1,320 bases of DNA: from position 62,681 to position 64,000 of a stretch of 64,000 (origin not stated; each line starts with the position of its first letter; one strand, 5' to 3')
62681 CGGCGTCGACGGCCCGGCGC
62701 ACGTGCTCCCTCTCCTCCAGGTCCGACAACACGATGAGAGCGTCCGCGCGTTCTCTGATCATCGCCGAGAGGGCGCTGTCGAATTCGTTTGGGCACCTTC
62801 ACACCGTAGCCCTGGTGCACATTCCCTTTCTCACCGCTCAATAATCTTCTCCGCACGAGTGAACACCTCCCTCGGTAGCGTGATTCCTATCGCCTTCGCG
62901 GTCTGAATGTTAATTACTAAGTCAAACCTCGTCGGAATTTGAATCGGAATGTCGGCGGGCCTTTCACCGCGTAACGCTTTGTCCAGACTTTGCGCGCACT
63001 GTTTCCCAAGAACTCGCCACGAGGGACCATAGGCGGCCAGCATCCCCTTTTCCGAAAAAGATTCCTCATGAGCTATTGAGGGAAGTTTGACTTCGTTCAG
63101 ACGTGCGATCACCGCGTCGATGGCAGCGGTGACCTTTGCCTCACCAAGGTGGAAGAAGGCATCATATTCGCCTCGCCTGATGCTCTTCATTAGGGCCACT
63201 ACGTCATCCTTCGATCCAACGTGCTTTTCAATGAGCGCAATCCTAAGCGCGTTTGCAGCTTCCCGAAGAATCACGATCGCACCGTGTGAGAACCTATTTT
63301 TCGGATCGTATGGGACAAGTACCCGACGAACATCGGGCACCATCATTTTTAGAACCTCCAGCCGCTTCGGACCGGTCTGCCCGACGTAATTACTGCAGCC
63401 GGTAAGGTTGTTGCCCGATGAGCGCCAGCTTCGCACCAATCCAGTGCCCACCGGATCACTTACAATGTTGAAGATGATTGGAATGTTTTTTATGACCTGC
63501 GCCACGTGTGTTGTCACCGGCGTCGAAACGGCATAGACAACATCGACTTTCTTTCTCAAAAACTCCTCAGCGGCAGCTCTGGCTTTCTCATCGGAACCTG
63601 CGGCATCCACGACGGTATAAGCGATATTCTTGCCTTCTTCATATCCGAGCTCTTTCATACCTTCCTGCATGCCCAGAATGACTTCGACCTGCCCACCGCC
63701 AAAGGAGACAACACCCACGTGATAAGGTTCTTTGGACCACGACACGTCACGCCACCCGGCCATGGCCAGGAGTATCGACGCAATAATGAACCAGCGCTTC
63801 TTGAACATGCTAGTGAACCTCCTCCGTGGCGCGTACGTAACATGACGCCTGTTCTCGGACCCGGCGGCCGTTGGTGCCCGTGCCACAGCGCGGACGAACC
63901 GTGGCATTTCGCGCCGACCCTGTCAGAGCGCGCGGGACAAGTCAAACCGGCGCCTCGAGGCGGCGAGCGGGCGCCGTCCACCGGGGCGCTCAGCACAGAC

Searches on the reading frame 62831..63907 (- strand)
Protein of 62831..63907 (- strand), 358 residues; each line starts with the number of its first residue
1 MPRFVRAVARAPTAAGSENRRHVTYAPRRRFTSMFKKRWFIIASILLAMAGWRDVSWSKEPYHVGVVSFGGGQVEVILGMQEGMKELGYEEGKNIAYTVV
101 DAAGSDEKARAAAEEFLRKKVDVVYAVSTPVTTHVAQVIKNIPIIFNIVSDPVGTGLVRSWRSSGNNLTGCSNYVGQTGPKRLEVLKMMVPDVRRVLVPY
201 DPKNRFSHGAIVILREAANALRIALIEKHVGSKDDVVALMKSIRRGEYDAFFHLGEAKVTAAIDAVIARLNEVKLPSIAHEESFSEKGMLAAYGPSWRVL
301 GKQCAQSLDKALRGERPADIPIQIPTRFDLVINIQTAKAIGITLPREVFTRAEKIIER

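Call 100: search_protein_families(library=pfam, proteins=[window:62831-63907:-], max_evalue=0.001)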
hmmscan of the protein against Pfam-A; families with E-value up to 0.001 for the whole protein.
window:62831-63907:- (358 aa): 3 families
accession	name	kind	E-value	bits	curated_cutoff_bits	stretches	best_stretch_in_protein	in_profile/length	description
PF04392.18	ABC_sub_bind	-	1.4e-53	182.5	25.9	1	74-355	14-292/293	ABC transporter substrate binding protein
PF13458.12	Peripla_BP_6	-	4.4e-06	27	31.7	1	91-255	39-198/343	Periplasmic binding protein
PF13407.12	Peripla_BP_4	-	0.00016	21.7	35.1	0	75-141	138-204/258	Periplasmic binding protein domain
